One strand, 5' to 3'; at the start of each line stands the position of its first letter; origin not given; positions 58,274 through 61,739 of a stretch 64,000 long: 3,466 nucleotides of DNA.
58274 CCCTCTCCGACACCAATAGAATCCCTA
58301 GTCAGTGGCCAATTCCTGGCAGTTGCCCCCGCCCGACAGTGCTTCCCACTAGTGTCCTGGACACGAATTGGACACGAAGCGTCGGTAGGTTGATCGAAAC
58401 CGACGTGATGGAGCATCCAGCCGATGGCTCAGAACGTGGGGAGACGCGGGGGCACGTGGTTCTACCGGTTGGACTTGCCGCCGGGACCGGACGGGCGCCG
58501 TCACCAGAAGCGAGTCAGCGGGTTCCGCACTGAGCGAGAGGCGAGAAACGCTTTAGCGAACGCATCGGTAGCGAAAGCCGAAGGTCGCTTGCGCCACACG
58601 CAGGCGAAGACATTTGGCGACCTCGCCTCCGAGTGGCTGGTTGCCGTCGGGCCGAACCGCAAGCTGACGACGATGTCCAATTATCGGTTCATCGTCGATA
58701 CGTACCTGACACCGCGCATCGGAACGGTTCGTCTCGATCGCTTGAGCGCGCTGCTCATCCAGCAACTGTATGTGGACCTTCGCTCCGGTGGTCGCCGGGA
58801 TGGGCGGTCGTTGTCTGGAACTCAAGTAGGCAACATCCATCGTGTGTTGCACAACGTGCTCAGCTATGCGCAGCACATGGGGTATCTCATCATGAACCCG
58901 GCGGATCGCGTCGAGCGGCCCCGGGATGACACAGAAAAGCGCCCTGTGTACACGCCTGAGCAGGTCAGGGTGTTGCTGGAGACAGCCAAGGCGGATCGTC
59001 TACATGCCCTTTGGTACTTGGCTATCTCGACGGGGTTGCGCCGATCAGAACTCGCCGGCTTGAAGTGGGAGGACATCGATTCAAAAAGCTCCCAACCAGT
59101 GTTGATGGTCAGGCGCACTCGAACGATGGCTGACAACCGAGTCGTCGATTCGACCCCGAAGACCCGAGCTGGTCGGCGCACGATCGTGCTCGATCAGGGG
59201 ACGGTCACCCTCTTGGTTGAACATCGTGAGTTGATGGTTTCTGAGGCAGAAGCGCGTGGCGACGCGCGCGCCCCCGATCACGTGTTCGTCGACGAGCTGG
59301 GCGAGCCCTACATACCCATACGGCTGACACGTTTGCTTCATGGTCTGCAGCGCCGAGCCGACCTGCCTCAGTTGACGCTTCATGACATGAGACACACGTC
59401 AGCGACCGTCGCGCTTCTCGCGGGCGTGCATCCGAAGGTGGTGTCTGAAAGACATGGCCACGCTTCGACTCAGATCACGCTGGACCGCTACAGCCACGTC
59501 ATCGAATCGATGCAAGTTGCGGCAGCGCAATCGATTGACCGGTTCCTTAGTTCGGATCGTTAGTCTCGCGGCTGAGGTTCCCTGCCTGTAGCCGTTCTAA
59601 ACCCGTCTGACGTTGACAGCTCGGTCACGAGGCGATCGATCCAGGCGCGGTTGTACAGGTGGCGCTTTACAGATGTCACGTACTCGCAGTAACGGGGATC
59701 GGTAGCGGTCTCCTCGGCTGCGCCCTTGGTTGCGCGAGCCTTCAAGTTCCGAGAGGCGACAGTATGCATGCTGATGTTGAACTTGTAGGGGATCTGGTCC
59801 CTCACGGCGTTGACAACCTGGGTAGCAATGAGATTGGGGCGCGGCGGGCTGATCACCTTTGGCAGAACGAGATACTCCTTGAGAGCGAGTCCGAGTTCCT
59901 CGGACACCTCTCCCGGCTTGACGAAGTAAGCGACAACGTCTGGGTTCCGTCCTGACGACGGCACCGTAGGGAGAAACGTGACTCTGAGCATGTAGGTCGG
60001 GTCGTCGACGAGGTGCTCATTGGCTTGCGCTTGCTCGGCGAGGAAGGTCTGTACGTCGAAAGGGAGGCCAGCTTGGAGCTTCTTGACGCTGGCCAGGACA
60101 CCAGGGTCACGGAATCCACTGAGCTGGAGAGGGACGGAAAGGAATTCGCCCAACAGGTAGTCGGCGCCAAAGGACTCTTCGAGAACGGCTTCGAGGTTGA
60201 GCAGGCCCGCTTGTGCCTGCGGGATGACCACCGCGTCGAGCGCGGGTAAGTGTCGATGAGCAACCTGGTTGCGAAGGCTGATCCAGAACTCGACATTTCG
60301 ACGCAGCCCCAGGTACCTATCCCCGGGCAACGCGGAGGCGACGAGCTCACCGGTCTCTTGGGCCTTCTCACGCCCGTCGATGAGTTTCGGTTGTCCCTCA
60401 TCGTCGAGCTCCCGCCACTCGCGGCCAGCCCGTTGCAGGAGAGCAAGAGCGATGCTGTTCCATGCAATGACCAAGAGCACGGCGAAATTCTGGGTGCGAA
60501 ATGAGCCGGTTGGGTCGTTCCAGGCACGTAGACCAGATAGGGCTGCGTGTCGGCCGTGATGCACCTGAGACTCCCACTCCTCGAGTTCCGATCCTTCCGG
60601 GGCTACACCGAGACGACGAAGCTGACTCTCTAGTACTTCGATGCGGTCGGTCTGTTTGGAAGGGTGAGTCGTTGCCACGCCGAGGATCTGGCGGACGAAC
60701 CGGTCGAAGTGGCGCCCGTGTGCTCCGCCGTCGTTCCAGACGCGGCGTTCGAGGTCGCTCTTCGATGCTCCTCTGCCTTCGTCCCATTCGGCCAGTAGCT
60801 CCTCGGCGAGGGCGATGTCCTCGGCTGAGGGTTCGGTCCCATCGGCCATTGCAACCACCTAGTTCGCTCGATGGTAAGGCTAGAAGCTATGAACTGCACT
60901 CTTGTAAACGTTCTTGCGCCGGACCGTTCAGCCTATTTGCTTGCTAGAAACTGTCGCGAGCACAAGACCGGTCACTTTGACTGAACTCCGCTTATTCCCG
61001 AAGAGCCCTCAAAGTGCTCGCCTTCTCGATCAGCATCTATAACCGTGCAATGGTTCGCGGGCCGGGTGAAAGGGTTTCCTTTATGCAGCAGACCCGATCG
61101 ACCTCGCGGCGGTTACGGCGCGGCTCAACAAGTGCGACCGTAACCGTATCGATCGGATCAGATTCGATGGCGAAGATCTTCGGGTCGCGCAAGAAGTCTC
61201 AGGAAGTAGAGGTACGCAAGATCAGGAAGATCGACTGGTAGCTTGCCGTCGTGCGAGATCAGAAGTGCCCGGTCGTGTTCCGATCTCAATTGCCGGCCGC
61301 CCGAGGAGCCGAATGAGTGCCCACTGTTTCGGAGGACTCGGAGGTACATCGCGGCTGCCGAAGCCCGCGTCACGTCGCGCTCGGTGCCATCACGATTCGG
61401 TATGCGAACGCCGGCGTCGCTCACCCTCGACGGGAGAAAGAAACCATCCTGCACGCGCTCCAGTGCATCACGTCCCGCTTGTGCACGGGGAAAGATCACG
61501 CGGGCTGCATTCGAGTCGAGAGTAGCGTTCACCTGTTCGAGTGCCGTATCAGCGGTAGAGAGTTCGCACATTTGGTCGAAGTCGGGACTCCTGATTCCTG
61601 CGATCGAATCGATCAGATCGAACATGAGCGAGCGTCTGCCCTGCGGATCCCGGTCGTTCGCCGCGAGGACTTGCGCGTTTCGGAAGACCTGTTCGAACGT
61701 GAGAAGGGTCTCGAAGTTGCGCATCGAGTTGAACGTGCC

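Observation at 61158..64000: Translationally coupled Hanks kinase plus 504-aa orphan protein on an integrase island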

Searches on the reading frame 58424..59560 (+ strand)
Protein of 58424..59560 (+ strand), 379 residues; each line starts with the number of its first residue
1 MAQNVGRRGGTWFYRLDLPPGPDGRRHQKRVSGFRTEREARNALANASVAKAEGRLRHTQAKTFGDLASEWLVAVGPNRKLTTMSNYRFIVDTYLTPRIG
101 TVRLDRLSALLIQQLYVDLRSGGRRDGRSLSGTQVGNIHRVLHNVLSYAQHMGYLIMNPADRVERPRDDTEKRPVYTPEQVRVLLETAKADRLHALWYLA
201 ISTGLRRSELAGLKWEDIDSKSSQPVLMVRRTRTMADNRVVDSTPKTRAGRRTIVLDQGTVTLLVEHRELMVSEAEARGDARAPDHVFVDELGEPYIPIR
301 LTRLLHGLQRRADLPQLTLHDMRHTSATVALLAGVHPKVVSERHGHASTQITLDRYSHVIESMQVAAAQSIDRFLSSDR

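Call 7: search_protein_families(library=pfam, proteins=[window:58424-59560:+], max_evalue=1)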
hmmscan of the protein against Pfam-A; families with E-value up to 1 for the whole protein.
window:58424-59560:+ (379 aa): 3 families
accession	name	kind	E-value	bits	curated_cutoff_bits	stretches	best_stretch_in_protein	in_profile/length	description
PF00589.27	Phage_integrase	-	3.1e-17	63.3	27.1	1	177-359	4-168/172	Phage integrase family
PF14657.12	Arm-DNA-bind_4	-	3.5e-06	26.9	22.3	1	11-48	1-39/47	Arm DNA-binding domain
PF14659.12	Phage_int_SAM_3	-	0.00013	22.6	22.6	1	63-118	1-56/58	Phage integrase, N-terminal SAM-like domain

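Call 8: search_protein_families(library=padloc, proteins=[window:58424-59560:+], max_evalue=1)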
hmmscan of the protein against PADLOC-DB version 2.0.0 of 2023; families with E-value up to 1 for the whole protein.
window:58424-59560:+ (379 aa): 0 families

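Call 9: search_protein_families(library=ncbifam, proteins=[window:58424-59560:+], max_evalue=1)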
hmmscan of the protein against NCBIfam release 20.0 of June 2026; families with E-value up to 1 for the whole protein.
window:58424-59560:+ (379 aa): 8 families
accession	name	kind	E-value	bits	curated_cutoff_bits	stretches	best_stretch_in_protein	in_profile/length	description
NF040815.2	recomb_XerA_Arch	equivalog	7.5e-17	61.8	220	1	134-359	60-254/263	site-specific tyrosine recombinase/integron integrase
TIGR02225.1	recomb_XerD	equivalog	2.2e-13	50.2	329.6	1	86-361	20-276/290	site-specific tyrosine recombinase XerD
TIGR02224.1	recomb_XerC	equivalog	3.6e-13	49.5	335.15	1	142-359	73-277/295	tyrosine recombinase XerC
NF002331.0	PRK01287.1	subfamily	8e-09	34.9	371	1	123-352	88-306/365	site-specific tyrosine recombinase XerC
NF001399.0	PRK00283.1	subfamily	9.6e-09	34.9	279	1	140-361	78-285/300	tyrosine recombinase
NF003462.0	PRK05084.1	equivalog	8.8e-08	31.2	267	2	316-372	302-357/360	tyrosine recombinase XerS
TIGR02249.1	integrase_gron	subfamily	7.1e-06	25.6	265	2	305-372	246-313/315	integron integrase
NF007370.0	PRK09870.1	subfamily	0.067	12.8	221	1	168-223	5-64/200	tyrosine-type DNA invertase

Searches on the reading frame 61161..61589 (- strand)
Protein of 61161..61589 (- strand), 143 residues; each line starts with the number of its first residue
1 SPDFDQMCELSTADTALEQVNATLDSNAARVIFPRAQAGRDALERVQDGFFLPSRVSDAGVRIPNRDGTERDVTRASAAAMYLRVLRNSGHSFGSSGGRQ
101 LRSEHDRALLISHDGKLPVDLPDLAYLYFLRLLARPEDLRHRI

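Call 90: search_solved_structures(query=A4, max_evalue=10, show_alignments=2)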
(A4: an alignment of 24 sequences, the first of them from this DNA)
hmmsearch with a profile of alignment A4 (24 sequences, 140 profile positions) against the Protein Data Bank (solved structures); distinct sequences matched with E-value up to 10: 10.
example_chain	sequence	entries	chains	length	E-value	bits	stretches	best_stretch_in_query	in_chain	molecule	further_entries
1nlw_B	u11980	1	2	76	0.36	13.8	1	68-108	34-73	MAX PROTEIN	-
6g6j_B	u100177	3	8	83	0.5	13.4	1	68-108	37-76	Protein max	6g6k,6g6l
8ots_N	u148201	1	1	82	0.51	13.4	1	68-108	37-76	Protein max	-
1nkp_B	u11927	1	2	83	0.54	13.3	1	68-108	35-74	Max protein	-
5eyo_A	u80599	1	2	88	0.58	13.2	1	68-108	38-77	Protein max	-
1an2_A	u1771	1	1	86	0.61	13.1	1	68-108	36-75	PROTEIN (TRANSCRIPTION FACTOR MAX (TF MAX))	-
28lu_y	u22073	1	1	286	0.75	12.8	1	12-67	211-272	Sigma 54 modulation/S30EA ribosomal protein C-terminal domain-containing protein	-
8k7o_A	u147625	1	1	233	0.84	12.7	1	3-48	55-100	De novo design protein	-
2vvt_A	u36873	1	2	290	1.1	12.2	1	14-42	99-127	GLUTAMATE RACEMASE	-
2jfo_A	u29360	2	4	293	1.1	12.2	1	14-42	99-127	GLUTAMATE RACEMASE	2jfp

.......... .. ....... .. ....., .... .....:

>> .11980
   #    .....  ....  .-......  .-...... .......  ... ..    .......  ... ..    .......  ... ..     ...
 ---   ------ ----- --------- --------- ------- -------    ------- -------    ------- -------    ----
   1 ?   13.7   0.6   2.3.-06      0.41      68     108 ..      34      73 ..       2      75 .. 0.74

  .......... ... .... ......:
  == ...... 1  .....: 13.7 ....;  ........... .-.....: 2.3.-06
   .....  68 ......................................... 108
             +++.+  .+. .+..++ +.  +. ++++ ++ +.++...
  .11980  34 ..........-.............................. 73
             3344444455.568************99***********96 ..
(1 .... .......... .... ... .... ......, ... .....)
